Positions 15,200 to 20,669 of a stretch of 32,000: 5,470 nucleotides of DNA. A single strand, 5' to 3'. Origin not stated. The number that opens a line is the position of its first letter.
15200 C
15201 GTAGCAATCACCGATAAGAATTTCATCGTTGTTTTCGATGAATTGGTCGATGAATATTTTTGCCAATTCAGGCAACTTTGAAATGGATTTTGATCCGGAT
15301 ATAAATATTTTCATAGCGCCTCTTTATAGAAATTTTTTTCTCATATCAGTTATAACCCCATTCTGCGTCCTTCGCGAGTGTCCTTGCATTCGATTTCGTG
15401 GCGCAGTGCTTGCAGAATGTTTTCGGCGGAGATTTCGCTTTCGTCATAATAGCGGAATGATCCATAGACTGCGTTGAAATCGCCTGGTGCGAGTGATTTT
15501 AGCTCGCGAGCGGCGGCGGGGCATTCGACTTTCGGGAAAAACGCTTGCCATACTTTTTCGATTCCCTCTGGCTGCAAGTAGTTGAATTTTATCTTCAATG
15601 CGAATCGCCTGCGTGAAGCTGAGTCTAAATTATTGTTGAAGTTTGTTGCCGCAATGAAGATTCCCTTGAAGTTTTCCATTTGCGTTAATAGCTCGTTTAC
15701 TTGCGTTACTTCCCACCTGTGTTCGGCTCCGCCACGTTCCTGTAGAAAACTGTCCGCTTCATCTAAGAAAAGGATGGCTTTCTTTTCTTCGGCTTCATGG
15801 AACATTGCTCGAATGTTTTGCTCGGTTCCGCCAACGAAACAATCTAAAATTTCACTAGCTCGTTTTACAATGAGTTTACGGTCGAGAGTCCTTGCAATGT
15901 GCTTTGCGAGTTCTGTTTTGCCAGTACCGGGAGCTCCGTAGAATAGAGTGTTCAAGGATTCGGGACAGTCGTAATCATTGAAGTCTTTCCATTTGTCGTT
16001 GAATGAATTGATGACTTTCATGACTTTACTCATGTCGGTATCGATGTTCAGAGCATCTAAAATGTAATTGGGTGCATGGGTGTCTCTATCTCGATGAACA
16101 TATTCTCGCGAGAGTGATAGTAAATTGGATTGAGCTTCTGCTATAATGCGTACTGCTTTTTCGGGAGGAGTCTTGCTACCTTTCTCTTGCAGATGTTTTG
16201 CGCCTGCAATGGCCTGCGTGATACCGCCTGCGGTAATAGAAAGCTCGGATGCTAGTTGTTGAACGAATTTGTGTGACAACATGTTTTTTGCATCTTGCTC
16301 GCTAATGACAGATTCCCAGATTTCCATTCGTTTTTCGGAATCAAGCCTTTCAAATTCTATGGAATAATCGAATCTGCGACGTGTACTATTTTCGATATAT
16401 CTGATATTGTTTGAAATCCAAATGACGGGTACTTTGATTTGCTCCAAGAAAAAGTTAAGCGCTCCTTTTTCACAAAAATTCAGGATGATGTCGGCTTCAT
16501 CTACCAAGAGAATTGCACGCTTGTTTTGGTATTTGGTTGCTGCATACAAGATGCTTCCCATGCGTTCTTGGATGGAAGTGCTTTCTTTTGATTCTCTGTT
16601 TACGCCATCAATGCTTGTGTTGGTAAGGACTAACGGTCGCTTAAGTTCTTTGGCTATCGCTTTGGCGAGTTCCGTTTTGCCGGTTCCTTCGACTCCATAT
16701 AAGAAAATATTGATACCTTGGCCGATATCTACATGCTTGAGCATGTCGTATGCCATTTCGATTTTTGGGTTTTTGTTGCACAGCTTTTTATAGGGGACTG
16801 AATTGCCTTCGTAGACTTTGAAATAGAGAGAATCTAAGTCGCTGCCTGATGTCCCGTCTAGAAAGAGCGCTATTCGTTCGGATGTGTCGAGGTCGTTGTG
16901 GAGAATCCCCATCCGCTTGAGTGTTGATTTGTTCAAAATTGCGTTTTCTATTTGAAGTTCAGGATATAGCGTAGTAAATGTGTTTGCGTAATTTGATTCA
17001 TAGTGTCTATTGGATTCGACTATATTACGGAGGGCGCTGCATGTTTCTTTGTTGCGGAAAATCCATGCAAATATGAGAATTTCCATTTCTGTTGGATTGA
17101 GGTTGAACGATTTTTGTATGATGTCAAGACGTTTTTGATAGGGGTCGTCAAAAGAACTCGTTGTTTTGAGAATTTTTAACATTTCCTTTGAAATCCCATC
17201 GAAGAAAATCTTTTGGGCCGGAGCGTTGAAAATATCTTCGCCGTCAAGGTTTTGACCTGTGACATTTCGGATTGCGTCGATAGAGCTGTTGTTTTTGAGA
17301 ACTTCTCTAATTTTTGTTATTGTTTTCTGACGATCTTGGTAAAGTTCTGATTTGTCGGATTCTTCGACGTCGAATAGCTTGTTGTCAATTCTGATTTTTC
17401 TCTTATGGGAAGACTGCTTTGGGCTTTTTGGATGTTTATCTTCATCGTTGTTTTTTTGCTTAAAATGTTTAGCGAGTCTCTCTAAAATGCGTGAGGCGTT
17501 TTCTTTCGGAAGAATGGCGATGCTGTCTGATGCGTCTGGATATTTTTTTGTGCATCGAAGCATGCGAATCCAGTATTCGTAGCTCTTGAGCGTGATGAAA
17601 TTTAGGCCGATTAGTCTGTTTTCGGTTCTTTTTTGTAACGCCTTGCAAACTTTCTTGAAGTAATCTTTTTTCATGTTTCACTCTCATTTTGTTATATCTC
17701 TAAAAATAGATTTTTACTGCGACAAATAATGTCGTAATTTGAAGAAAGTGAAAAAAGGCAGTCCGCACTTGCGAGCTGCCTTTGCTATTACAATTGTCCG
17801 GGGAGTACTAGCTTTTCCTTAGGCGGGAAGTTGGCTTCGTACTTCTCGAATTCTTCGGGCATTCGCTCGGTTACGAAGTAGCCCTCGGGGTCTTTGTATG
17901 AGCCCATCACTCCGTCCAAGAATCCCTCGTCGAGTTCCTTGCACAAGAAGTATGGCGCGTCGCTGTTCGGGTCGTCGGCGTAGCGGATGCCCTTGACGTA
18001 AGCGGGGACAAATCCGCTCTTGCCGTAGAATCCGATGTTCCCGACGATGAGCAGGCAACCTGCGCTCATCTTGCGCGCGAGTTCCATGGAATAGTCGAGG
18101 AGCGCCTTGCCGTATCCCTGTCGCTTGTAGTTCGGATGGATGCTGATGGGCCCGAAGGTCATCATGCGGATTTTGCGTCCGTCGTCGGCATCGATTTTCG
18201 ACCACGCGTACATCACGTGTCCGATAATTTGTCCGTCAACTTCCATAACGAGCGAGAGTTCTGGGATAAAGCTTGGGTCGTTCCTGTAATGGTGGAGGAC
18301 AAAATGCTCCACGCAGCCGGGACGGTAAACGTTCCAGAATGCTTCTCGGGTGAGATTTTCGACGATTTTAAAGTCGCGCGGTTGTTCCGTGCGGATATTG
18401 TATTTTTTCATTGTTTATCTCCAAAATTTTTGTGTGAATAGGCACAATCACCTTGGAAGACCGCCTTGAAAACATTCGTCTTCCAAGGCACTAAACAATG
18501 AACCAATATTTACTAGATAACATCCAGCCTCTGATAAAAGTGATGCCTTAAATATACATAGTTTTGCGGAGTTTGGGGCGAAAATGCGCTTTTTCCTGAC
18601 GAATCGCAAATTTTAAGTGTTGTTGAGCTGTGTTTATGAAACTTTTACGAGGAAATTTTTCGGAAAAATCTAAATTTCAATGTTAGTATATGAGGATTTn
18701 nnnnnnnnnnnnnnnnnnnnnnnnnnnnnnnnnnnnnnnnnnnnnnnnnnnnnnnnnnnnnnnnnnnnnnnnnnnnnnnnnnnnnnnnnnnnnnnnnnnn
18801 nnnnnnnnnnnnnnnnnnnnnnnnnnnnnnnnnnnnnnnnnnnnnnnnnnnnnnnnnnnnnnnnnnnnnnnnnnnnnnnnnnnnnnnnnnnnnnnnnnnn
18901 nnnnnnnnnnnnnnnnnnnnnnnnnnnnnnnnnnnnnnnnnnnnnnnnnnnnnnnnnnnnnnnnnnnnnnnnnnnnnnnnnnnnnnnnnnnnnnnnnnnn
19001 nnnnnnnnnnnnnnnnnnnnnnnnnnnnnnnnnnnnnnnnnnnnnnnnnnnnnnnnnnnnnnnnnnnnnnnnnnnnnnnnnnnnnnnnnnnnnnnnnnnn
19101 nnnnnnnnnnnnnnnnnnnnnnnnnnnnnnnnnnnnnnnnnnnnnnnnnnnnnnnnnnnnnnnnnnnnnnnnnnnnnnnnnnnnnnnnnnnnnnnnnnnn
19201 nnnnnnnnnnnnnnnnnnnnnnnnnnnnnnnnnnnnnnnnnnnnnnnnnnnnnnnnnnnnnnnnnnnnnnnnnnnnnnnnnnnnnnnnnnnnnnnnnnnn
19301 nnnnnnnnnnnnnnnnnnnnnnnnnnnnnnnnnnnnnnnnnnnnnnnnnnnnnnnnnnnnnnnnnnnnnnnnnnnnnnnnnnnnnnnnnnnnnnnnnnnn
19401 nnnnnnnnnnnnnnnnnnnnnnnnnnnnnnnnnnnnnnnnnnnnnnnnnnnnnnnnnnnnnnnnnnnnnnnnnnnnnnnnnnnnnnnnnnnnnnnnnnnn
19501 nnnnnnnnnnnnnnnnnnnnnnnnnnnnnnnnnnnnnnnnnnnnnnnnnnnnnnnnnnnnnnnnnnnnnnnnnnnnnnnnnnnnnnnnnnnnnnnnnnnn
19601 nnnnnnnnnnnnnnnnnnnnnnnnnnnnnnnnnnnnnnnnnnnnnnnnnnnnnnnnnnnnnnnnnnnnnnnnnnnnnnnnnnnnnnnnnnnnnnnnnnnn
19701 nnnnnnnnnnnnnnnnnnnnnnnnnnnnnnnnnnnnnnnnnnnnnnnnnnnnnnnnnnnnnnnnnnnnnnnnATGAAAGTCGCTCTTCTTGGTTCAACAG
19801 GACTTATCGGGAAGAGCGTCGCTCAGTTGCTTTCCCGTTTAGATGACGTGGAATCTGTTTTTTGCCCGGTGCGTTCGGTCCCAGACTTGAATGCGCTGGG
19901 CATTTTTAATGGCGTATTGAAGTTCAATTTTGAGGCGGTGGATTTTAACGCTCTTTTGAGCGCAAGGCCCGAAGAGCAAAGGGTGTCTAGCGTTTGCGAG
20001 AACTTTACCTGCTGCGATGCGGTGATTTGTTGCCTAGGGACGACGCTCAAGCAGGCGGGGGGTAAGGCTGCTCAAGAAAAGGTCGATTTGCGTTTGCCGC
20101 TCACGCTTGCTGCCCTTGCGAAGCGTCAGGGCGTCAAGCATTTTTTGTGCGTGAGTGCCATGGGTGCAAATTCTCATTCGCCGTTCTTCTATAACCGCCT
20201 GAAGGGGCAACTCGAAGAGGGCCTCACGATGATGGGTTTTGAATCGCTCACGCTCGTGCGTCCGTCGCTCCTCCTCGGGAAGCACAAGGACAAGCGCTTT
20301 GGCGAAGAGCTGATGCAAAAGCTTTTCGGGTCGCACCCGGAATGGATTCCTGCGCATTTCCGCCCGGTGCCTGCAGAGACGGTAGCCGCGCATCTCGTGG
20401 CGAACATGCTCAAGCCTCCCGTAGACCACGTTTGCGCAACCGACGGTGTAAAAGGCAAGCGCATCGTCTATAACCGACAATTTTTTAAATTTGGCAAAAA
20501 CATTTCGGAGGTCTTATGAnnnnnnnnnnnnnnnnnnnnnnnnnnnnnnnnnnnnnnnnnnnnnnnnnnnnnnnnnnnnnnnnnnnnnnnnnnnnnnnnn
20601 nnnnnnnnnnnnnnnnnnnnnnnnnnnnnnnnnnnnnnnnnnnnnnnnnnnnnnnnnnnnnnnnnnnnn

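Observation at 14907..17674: Tandem classical-AAA ATPase with long unknown N-domain plus a small SLOG/DUF2493-like partner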

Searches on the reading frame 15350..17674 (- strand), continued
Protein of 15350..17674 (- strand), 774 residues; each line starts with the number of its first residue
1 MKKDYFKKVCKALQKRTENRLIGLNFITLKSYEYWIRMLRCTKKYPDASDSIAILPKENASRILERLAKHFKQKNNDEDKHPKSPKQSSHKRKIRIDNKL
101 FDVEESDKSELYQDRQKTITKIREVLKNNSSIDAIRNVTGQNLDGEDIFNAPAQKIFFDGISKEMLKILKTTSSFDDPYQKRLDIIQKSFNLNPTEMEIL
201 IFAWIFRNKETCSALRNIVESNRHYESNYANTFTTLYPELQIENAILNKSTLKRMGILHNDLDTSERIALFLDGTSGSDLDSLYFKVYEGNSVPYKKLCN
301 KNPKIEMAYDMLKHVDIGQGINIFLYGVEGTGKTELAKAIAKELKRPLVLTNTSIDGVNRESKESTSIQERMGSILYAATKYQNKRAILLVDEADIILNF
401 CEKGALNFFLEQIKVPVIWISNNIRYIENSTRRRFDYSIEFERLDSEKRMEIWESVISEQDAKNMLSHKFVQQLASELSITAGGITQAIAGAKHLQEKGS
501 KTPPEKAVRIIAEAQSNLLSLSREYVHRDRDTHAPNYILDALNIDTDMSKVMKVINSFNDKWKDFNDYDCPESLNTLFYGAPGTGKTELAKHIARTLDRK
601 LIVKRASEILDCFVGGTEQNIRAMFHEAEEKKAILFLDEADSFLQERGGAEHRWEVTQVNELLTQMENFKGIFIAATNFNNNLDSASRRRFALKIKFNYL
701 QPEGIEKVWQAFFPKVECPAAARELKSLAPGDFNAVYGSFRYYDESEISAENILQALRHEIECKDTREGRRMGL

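Call 82: find_encoding_contigs(protein=P0411, flank=6000, max_places=2)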
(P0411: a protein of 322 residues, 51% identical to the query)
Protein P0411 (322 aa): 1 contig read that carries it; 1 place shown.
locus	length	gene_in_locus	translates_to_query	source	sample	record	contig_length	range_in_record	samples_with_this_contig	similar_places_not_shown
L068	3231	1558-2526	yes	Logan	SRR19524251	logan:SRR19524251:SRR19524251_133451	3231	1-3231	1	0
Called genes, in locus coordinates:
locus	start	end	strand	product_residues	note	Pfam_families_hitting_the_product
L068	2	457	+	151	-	?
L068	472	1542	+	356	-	-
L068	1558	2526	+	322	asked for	-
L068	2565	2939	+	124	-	-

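Call 90: find_encoding_contigs(protein=P0406, flank=5000, max_places=2)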
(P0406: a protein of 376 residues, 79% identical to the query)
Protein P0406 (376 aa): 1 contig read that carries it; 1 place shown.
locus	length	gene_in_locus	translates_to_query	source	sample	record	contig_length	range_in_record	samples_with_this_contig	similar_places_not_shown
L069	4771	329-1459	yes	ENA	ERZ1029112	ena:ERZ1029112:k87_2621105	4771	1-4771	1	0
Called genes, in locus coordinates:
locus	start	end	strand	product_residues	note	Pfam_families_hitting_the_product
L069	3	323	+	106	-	?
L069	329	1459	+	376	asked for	-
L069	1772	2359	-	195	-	PF13529:Peptidase_C39_2 (weak)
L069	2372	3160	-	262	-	-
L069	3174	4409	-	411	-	PF13020:NOV_C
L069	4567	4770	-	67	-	?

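Call 98: find_related_loci(query=A2, collection=viral_contigs, flank=8000)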
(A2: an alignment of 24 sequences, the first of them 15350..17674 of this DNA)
Query A2 (774 aa) in viral_contigs; peptide patterns used: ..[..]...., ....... (x = any residue, [..] = any of these).
68 stretches matched a pattern, but none encodes a relative of the query by tblastn (E <= 1e-3).

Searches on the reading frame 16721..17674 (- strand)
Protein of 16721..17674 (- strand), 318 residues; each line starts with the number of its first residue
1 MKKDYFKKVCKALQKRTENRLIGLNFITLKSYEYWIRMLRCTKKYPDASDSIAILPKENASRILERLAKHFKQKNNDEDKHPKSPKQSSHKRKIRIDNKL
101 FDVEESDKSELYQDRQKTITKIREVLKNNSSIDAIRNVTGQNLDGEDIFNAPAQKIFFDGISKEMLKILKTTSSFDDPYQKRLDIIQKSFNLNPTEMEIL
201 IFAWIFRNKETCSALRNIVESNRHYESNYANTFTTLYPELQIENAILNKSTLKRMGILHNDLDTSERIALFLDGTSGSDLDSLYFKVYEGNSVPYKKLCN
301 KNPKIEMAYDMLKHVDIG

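Call 46: predict_structure(alignment_id=A3)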
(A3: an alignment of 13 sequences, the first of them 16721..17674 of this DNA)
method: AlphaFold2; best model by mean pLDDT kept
length: 318 residues; sequences in the alignment: 13
mean_pLDDT: 72.2   pTM: 0.67
mean pLDDT of the five models: 72.2, 64.7, 61.4, 56.6, 53.8
residues with pLDDT >= 90: 81; 70-90: 105; 50-70: 74; < 50: 58
segments of 3 or more residues with pLDDT < 50: 13-22, 86-105, 224-227, 278-295, 315-318
pLDDT, mean of each block of 10 residues (from residue 1): 57 47 72 85 85 92 97 92 51 35 59 95 92 94 93 94 89 69 79 81 81 80 52 72 68 64 70 64 40 49 61 46
secondary structure, 60 per line:
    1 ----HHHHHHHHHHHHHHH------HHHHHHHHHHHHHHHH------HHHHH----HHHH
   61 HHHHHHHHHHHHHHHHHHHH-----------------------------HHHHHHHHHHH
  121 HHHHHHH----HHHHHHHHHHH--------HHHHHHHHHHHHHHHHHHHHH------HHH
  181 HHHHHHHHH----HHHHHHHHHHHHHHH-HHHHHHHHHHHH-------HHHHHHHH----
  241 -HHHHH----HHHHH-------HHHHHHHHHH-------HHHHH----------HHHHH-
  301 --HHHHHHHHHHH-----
elements in order: H5-19 H26-41 H48-52 H57-80 H110-127 H132-142 H151-171 H178-189 H194-208 H210-221 H229-236 H242-246 H251-255 H263-272 H280-284 H295-299 H303-313

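Call 50: fold_search(model_id=the predicted structure, library=pdb)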
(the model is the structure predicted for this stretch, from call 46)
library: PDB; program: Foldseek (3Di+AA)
matches with E <= 10: 17; with E <= 0.001: 0
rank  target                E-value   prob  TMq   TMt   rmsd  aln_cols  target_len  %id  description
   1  2v3n                  3.3e+00  0.03  0.14  0.12  19.0       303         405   12  Crystallographic analysis of upper axial ligand substitutions in cobalamin bound to transcobalamin (released 2007-10-30)
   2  5acb_B                3.8e+00  0.04  0.15  0.18  16.3       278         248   14  Crystal Structure of the Human Cdk12-Cyclink Complex (released 2016-06-15)
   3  9pj2_E                3.8e+00  0.04  0.14  0.16  24.3       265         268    9  Crystal structure of non-haem diiron azetidine synthase from Streptomyces cacaoi var. asoensis complexed with iron, L- (released 2025-12-24)
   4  5efq_B                4.0e+00  0.04  0.15  0.19  16.2       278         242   13  Crystal structure of human Cdk13/Cyclin K in complex with ADP-aluminum fluoride (released 2015-12-30)
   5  7ung_D3               4.2e+00  0.02  0.11  0.11  42.9       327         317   13  48-nm repeat of the human respiratory doublet microtubule (released 2022-10-05)
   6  3blh_B                4.4e+00  0.03  0.11  0.14  17.6       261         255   10  Crystal Structure of Human CDK9/cyclinT1 (released 2008-07-01)
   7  3iee                  4.6e+00  0.02  0.11  0.13  21.4       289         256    9  Crystal structure of an alpha helical protein (BF3319) from Bacteroides fragilis NCTC 9343 at 1.70 A resolution (released 2009-08-11)
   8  8zqc_A                6.6e+00  0.01  0.11  0.06  21.6       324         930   14  Cryo-EM structure of Cas12X2 with crRNA and Target DNA (released 2025-06-04)
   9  3tni_B                7.3e+00  0.02  0.12  0.14  17.4       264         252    8  structure of CDK9/cyclin T F241L (released 2012-02-15)
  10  5tqq_A                8.4e+00  0.02  0.16  0.10  18.3       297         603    7  Cryo-electron microscopy structure of a bovine CLC-K chloride channel, main (class 1) conformation (released 2017-01-04)
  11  6z45_B                8.4e+00  0.02  0.14  0.16  17.9       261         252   10  CDK9-Cyclin-T1 complex bound by compound 24 (released 2020-12-23)
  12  6nc9                  9.2e+00  0.01  0.15  0.12  21.7       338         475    9  Lipid II flippase MurJ, outward-facing conformation (released 2019-04-17)
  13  9cpb_6S               9.2e+00  0.01  0.09  0.11  34.3       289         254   12  Atomic model of bovine Fallopian tube cilia doublet microtubule (48-nm periodicity) (released 2024-10-30)
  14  5wpj_D                9.6e+00  0.02  0.08  0.06  18.3        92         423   16  Structure of the class II 3-hydroxy-3-methylglutaryl-CoA reductase from Streptococcus pneumoniae bound to NADPH in ope (released 2018-04-25)
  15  3wdb                  9.6e+00  0.02  0.12  0.19  14.4       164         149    9  N-terminal domain of Mycobacterium tuberculosis ClpC1 (released 2013-09-18)
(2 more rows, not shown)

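Call 73: fold_search(model_id=the predicted structure, library=viral)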
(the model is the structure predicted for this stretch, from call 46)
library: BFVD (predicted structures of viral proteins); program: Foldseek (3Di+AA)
matches with E <= 10: 30; with E <= 0.001: 0
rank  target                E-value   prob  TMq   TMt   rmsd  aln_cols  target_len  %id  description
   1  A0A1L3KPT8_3          4.1e-01  0.11  0.11  0.05  24.8       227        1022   13  RNA-dependent RNA polymerase [Wenzhou bunya-like virus 1]
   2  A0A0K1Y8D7            9.0e-01  0.06  0.12  0.11  29.7       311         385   13  (no name in the UniProt tables at hand)
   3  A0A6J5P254            1.7e+00  0.06  0.15  0.17  16.6       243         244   12  Capsid assembly protein [uncultured Caudovirales phage]
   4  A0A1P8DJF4            2.2e+00  0.09  0.15  0.23  18.2       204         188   11  (no name in the UniProt tables at hand)
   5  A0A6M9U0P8            2.6e+00  0.09  0.21  0.22  17.7       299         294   11  Uncharacterized protein [Drosophila-associated filamentous virus]
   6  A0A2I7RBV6            3.2e+00  0.04  0.13  0.15  20.3       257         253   12  (no name in the UniProt tables at hand)
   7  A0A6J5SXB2            4.2e+00  0.02  0.10  0.07  22.0       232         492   12  Uncharacterized protein [uncultured Caudovirales phage]
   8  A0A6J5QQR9            4.2e+00  0.02  0.13  0.09  21.5       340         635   12  Caudovirus, tape measure, N-terminal (Fragment) [uncultured Caudovirales phage]
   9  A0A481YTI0            4.4e+00  0.03  0.15  0.16  23.6       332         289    8  SMODS and SLOG-associating 2TM effector domain-containing protein [Marseillevirus LCMAC102]
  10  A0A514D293            4.4e+00  0.02  0.13  0.14  19.9       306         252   10  (no name in the UniProt tables at hand)
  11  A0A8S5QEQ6            4.8e+00  0.01  0.09  0.05  24.4       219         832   11  Uncharacterized protein (Fragment) [Podoviridae sp. ctuGs8]
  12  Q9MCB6                5.1e+00  0.04  0.12  0.11  18.7       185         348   12  Major capsid protein [Lactococcus phage Q44]
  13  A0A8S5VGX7            5.1e+00  0.03  0.15  0.14  19.6       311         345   12  Uncharacterized protein [Myoviridae sp. ctkfK18]
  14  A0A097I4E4            5.1e+00  0.02  0.11  0.05  21.7       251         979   16  Outer capsid protein VP2 [Warrego virus]
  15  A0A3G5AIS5            5.6e+00  0.04  0.15  0.09  22.1       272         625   14  Uncharacterized protein (Fragment) [Sylvanvirus sp.]
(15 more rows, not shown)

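Call 74: search_protein_families(library=pfam, proteins=[window:16721-17674:-], max_evalue=10)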
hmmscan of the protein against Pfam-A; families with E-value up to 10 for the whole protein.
window:16721-17674:- (318 aa): 2 families
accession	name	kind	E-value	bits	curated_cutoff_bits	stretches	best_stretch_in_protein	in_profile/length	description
PF09981.14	DUF2218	-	0.086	13.7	29.1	1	54-76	3-25/88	Uncharacterized protein conserved in bacteria (DUF2218)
PF08618.15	Opi1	-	0.16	11.6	29.7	1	56-129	62-135/420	Transcription factor Opi1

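Call 75: search_solved_structures(query=A3, max_evalue=10)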
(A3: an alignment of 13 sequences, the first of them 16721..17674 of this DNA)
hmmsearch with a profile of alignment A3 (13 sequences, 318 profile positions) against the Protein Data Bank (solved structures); distinct sequences matched with E-value up to 10: 2.
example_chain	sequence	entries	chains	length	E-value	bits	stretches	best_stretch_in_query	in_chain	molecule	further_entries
4din_B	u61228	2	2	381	0.59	12.7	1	47-105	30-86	cAMP-dependent protein kinase type I-beta regulatory subunit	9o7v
4fe8_A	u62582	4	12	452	2.6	10.6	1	47-113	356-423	Maltose-binding periplasmic protein,Huntingtin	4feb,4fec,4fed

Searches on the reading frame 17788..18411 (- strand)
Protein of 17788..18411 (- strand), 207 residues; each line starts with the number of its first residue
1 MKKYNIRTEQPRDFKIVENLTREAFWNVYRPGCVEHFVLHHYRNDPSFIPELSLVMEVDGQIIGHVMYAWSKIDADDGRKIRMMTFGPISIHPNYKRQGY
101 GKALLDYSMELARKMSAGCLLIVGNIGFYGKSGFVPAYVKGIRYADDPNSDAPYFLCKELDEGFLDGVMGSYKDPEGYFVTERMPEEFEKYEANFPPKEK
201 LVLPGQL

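Call 4: search_protein_families(library=pfam, proteins=[window:17788-18411:-], max_evalue=0.1)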
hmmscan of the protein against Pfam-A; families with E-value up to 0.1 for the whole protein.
window:17788-18411:- (207 aa): 6 families
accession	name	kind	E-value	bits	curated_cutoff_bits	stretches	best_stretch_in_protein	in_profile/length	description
PF13508.13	Acetyltransf_7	-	1.1e-09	39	27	1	54-135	6-83/84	Acetyltransferase (GNAT) domain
PF00583.31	Acetyltransf_1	-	2.3e-09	38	20.7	1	49-134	31-116/116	Acetyltransferase (GNAT) family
PF13527.13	Acetyltransf_9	-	1.2e-07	32.2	25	1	6-134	2-124/127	Acetyltransferase (GNAT) domain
PF01853.24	MOZ_SAS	-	0.013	15.6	32.2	1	89-114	83-108/180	MOZ/SAS family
PF13673.13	Acetyltransf_10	-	0.022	15.2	23.6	1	54-135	34-108/128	Acetyltransferase (GNAT) domain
PF14542.12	Acetyltransf_CG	-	0.08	13.5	30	0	56-115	4-56/80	GCN5-related N-acetyl-transferase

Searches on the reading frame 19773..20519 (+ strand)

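Call 7: search_protein_families(library=pfam, proteins=[window:19773-20519:+], max_evalue=0.01)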
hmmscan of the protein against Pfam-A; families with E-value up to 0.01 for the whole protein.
window:19773-20519:+ (248 aa): 4 families
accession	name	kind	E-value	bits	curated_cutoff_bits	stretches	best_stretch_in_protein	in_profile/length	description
PF08732.16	HIM1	-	1.6e-07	31.5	28.7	1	81-175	48-147/169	HIM1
PF13460.12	NAD_binding_10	-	1e-06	29.2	27.2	1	71-141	51-110/184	NAD(P)H-binding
PF05368.20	NmrA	-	0.00094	19.3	27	1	2-136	4-114/298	NmrA-like family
PF01370.27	Epimerase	-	0.0021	18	20.9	1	5-129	3-115/240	NAD dependent epimerase/dehydratase family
